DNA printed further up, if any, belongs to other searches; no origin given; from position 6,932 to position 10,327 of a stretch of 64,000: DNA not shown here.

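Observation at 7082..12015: Two-gene MTase-TRD + SNF2-helicase module: candidate minimal DISARM/BREX-like defense system with no nuclease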

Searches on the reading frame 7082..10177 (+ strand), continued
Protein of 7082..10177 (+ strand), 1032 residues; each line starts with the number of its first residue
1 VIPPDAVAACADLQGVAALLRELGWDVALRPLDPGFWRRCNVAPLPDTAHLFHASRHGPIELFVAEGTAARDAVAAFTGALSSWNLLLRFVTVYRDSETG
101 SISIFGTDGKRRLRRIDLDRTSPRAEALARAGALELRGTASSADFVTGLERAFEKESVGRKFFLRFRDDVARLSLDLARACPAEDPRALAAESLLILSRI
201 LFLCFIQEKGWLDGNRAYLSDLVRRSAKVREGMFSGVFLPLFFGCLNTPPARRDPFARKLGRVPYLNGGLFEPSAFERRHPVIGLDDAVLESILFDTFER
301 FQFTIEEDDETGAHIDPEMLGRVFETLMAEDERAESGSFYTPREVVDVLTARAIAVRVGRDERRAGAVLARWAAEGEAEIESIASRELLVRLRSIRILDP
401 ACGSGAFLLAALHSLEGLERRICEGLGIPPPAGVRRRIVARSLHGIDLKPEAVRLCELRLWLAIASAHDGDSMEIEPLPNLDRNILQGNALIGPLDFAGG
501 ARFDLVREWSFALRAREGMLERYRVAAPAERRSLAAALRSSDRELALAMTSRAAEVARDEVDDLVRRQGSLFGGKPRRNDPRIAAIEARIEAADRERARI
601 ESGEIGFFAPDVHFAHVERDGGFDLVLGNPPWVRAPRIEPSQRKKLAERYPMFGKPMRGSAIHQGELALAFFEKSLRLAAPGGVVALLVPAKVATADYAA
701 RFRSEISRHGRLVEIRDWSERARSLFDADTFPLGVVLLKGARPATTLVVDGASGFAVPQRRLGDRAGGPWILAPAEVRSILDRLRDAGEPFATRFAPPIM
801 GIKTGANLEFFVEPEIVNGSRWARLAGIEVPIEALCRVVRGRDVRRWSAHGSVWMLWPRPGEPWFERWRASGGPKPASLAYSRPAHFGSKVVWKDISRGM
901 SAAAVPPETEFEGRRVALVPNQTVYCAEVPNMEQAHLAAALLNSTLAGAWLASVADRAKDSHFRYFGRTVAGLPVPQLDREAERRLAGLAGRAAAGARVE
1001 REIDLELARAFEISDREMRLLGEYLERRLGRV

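Call 42: predict_structure(alignment_id=A1)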
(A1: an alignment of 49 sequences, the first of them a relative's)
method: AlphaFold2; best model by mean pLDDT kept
length: 1032 residues; sequences in the alignment: 49
mean_pLDDT: 82.9   pTM: 0.73
mean pLDDT of the five models: 82.9, 80.7, 79.6, 77.7, 77.7
residues with pLDDT >= 90: 388; 70-90: 488; 50-70: 113; < 50: 43
segments of 3 or more residues with pLDDT < 50: 304-313, 315-338, 634-637
pLDDT, mean of each block of 10 residues (from residue 1): 85 94 93 86 89 93 95 92 90 94 90 88 80 78 82 61 72 89 82 82 77 82 76 86 84 86 71 80 86 79 45 46 43 44 86 95 92 86 94 94 83 93 93 85 84 74 70 59 73 69 75 78 72 70 81 88 81 65 87 84 69 78 91 52 79 67 79 93 94 88 91 91 65 92 92 88 88 92 92 96 84 83 87 91 93 84 82 66 91 91 95 89 95 98 95 79 86 94 97 95 96 96 89 69
secondary structure, 60 per line:
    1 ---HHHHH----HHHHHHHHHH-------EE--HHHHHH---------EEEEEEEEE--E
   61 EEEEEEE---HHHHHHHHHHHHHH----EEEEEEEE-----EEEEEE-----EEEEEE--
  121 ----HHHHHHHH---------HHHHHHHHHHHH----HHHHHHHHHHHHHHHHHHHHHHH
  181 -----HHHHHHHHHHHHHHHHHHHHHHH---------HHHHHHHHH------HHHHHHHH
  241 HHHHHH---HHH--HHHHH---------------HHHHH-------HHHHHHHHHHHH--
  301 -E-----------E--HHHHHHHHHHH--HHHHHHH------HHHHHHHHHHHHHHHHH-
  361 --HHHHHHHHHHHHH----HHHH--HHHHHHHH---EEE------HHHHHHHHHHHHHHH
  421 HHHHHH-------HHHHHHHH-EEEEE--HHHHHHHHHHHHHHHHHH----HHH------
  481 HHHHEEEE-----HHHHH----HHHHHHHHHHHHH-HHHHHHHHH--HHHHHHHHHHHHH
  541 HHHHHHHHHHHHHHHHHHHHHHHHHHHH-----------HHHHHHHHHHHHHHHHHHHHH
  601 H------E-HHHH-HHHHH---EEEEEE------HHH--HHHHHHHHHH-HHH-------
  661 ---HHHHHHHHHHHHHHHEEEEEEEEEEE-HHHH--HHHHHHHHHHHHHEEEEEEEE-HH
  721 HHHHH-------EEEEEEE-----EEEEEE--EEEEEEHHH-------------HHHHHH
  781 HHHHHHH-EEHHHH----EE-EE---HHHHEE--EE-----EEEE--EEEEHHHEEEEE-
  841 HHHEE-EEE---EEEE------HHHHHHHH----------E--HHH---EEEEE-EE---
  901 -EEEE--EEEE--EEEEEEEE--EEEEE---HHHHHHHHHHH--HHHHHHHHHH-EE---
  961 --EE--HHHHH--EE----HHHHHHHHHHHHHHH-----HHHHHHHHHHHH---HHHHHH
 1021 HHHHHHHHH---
elements in order (helices of 4 or more, strands of 3 or more residues): H4-8 H13-22 H34-39 E49-57 E60-67 H71-84 E89-96 E102-107 E113-118 H125-132 H142-153 H158-180 H186-208 H218-226 H233-246 H255-259 H275-279 H287-298 H317-327 H330-336 H343-359 H363-375 H380-383 H386-393 E397-399 H406-426 H434-441 E443-447 H450-467 H481-484 E485-488 H494-498 H503-515 H517-525 H528-568 H580-601 H610-613 H615-619 E623-628 H640-649 H664-678 E679-689 H691-694 H697-709 E710-717 H719-725 E733-739 E745-750 E753-758 H775-787 H791-794 H807-810 E822-825 E828-831 E835-839 E847-849 E853-856 H863-870 E890-894 E902-905 E908-911 E914-921 E924-928 H932-942 H945-954 H967-971 H980-994 H1000-1011 H1015-1029

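Call 44: fold_search(model_id=the predicted structure, library=pdb)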
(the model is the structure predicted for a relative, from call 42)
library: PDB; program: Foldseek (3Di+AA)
matches with E <= 10: 330; with E <= 0.001: 78
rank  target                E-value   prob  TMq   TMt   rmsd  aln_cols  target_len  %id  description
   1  8c45_A                3.7e-19  1.00  0.47  0.41  13.2      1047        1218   13  PglX methyltransferase from the Salmonella BREX phage defence system (aka BrxX) (released 2024-07-10)
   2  8q56_A                3.7e-19  1.00  0.46  0.40  13.4      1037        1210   13  PglX methyltransferase of Salmonella BREX phage defence system (aka BrxX) bound to inhibitor Ocr (released 2024-08-21)
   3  8c45_B                1.9e-18  1.00  0.47  0.41  13.2      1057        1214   14  PglX methyltransferase from the Salmonella BREX phage defence system (aka BrxX) (released 2024-07-10)
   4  7lni_A                2.1e-18  1.00  0.39  0.70   8.4       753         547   13  SeMet CamA Adenine Methyltransferase Complexed to Cognate Substrate DNA (released 2021-05-19)
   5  9ewz_C                2.3e-18  1.00  0.48  0.42  12.9      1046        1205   14  Cryo-EM structure of the E. coli BrxX methyltransferase in complex with DNA (released 2025-03-05)
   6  7rfl_A                3.5e-18  1.00  0.39  0.70   7.9       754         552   13  CamA Adenine Methyltransferase Complexed to Cognate Substrate DNA and Inhibitor SGC0946 (released 2021-09-15)
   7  8cxs_A                4.2e-18  1.00  0.39  0.70   8.4       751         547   13  CamA Adenine Methyltransferase Complexed to Cognate Substrate DNA and Inhibitor MTA (released 2023-01-11)
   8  7rfl_B                5.5e-18  1.00  0.39  0.69   8.1       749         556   12  CamA Adenine Methyltransferase Complexed to Cognate Substrate DNA and Inhibitor SGC0946 (released 2021-09-15)
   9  7rfk_A                5.7e-18  1.00  0.41  0.70   8.2       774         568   13  CamA Adenine Methyltransferase Complexed to Cognate Substrate DNA and Inhibitor Sinefungin (released 2021-09-15)
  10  7rfm_B                5.7e-18  1.00  0.38  0.67  11.6       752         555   13  CamA Adenine Methyltransferase Complexed to Cognate Substrate DNA and Inhibitor EPZ004777 (released 2021-09-15)
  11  8cxx_A                6.3e-18  1.00  0.38  0.69   8.8       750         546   13  CamA Adenine Methyltransferase Complexed to Cognate Substrate DNA and Compound 6 (released 2023-01-11)
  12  8zek_A                6.8e-18  1.00  0.43  0.38  13.1      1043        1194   14  Cryo-EM structure of the E. coli BrxX methyltransferase complexed with Ocr (released 2024-12-11)
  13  7rfm_A                7.2e-18  1.00  0.39  0.69   8.4       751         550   13  CamA Adenine Methyltransferase Complexed to Cognate Substrate DNA and Inhibitor EPZ004777 (released 2021-09-15)
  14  7rfn_A                7.8e-18  1.00  0.39  0.70   8.6       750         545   13  CamA Adenine Methyltransferase Complexed to Cognate Substrate DNA and Inhibitor SGC8158 (released 2021-09-15)
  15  7rfk_B                7.8e-18  1.00  0.40  0.68   8.5       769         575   13  CamA Adenine Methyltransferase Complexed to Cognate Substrate DNA and Inhibitor Sinefungin (released 2021-09-15)
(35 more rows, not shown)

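Call 46: search_dna_similar(query=window:7082-10177:+, collection=plasmids, mode=protein, max_rows=12)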
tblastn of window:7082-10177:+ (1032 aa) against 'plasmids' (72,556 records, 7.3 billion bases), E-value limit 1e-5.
Records with a match: 331; places in all: 358; records where one place covers at least 80% of the query: 0.
Best place of each record, by identity: <60% 331.
By first word of the organism name: Deinococcus 24; Aeromonas 14; Pseudosulfitobacter 12; Thermus 12; Rhodococcus 10; Sinorhizobium 9; Paracoccus 9; Nostoc 8; Halobacterium 8; Rhizobium 7; and 109 more.
By predicted mobility (MOB-suite, as given by PLSDB): non-mobilizable 212; conjugative 71; mobilizable 48.
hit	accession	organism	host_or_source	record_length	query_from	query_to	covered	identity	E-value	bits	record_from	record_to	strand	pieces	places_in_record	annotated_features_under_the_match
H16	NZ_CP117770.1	Nostoc sp. UHCC 0926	whole organism,lichen surface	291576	110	861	62%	30.2%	5e-40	257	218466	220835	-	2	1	TaqI-like C-terminal specificity domain-containing protein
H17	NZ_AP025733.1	Nostoc cf. commune SO-36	-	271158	110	847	61%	29.9%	3e-38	253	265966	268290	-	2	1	TaqI-like C-terminal specificity domain-containing protein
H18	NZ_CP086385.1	Deinococcus radiophilus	Harpadon nehereus,cell culture,2 Mrad ...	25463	152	882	60%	29.6%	6e-39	251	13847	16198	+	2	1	N-6 DNA methylase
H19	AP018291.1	Calothrix sp. NIES-4105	-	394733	152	864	59%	29.9%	2e-39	255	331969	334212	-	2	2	hypothetical protein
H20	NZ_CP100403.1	Halorussus aquaticus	cell culture,saline soil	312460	23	638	60%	26.7%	4e-41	173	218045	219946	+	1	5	DNA methyltransferase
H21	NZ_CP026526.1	Sinorhizobium meliloti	Medicago sativa L. subsp. ambigua,Cell ...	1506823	180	977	66%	24.0%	2e-13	150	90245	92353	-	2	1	none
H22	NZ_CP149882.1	Sinorhizobium medicae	Medicago sativa,Cell Culture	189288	180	977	66%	24.0%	2e-13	150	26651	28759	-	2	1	DNA methyltransferase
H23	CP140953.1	Sinorhizobium meliloti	Medicago lupulina,whole organism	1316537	180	977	66%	24.0%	2e-13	150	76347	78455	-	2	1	TaqI-like C-terminal specificity domain-containing protein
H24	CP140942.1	Sinorhizobium meliloti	Medicago lupulina,whole organism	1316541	180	977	66%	24.0%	2e-13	150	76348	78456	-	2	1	TaqI-like C-terminal specificity domain-containing protein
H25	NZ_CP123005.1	Sinorhizobium meliloti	Medicago sativa,cell culture,nodules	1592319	180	977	66%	24.0%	2e-13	150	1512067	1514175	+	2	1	none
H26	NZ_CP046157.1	Leptolyngbya sp. BL0902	cell culture,open pond on an algae farm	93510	168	898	61%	25.3%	7e-13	151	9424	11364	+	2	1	Eco57I restriction-modification methylase domain-containing protein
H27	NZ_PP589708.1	Lactococcus sp.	Bacterial culture,Dairy environment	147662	149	847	55%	26.5%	5e-29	202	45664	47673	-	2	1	N-6 DNA methylase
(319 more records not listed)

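Call 47: get_annotated_region(hit=H16, flank=7000)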
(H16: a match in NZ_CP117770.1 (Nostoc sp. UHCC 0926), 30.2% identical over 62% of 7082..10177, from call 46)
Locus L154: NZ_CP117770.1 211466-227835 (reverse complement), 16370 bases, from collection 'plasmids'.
description: Nostoc sp. UHCC 0926 plasmid pn2, complete sequence
organism: Nostoc sp. UHCC 0926 (NCBI taxid 3025190)
taxonomy: Bacteria; Cyanobacteriota; Cyanophyceae; Nostocales; Nostocaceae; Nostoc; Nostoc sp. UHCC 0926
host: -; source: whole organism,lichen surface; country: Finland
typing (MOB-suite, as given by PLSDB): non-mobilizable; replicon rep_cluster_1678; mating-pair formation MPF_T
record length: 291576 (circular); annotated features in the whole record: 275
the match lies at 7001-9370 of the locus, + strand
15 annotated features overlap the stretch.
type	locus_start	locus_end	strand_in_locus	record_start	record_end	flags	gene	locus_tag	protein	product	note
CDS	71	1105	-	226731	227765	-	-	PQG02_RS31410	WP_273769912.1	endonuclease NucS domain-containing protein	-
CDS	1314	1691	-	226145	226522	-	-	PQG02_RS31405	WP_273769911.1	hypothetical protein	-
CDS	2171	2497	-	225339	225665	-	-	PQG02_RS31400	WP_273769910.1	hypothetical protein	-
CDS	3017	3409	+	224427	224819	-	-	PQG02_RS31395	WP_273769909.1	sigma-70 family RNA polymerase sigma factor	GO:0006352 - DNA-templated transcription initiation [Evidence IEA]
CDS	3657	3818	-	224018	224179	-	-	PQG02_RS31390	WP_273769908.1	hypothetical protein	-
CDS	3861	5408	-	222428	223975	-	-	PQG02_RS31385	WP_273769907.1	FAD-binding domain-containing protein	-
CDS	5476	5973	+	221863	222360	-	-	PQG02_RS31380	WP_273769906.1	hypothetical protein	-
CDS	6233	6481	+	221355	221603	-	-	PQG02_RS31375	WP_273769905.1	helix-turn-helix transcriptional regulator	-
CDS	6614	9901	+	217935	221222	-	-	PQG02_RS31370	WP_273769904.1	TaqI-like C-terminal specificity domain-containing protein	-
CDS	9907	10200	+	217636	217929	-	-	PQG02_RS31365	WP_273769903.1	hypothetical protein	-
CDS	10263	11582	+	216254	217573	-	-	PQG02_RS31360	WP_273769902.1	hypothetical protein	-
CDS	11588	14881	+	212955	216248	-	-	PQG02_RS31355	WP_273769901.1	helicase-related protein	-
CDS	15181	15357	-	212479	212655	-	-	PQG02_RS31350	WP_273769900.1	hypothetical protein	-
CDS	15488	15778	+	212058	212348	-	-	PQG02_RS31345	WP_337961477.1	EVE domain-containing protein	-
CDS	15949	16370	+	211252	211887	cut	-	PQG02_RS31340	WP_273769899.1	deoxynucleoside kinase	-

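Call 48: get_annotated_region(hit=H18, flank=7000)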
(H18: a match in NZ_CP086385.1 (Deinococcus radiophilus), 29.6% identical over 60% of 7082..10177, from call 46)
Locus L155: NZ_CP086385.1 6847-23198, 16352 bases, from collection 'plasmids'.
description: Deinococcus radiophilus strain ATCC 27603 plasmid pRadio5, complete sequence
organism: Deinococcus radiophilus (NCBI taxid 32062)
taxonomy: Bacteria; Deinococcota; Deinococci; Deinococcales; Deinococcaceae; Deinococcus; Deinococcus radiophilus
host: -; source: Harpadon nehereus,cell culture,2 Mrad irradiated Bombay duck; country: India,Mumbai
typing (MOB-suite, as given by PLSDB): non-mobilizable
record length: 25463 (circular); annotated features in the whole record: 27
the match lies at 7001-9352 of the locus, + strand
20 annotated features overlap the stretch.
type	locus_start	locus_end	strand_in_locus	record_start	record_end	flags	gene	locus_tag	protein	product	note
CDS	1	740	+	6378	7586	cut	-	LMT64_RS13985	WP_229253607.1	hypothetical protein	-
CDS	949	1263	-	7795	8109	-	-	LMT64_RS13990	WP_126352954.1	helix-turn-helix domain-containing protein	-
CDS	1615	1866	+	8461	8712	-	-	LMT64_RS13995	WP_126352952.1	AbrB/MazE/SpoVT family DNA-binding domain-containing protein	-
CDS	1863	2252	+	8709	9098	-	-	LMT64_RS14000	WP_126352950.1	type II toxin-antitoxin system VapC family toxin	-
CDS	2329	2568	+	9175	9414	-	-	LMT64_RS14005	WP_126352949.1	AbrB/MazE/SpoVT family DNA-binding domain-containing protein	-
CDS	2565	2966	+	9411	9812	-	-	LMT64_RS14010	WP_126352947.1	type II toxin-antitoxin system VapC family toxin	-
CDS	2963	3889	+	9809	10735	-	-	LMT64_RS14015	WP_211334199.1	tyrosine-type recombinase/integrase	GO:0015074 - DNA integration [Evidence IEA]; GO:0006310 - DNA recombination [Evidence IEA]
CDS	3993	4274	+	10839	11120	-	-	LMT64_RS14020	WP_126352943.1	type II toxin-antitoxin system HigB family toxin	-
CDS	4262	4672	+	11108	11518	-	-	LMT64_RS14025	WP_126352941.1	helix-turn-helix domain-containing protein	-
CDS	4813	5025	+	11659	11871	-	-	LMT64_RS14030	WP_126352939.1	AbrB/MazE/SpoVT family DNA-binding domain-containing protein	-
CDS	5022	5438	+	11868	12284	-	-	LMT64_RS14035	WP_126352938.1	type II toxin-antitoxin system VapC family toxin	-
CDS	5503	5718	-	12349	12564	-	-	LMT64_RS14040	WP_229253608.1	hypothetical protein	-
CDS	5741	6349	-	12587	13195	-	-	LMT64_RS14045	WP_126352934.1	ParA family protein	-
CDS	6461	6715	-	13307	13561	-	-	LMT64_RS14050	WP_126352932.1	hypothetical protein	-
CDS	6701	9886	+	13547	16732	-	-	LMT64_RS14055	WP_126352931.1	N-6 DNA methylase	GO:0006306 - DNA methylation [Evidence IEA]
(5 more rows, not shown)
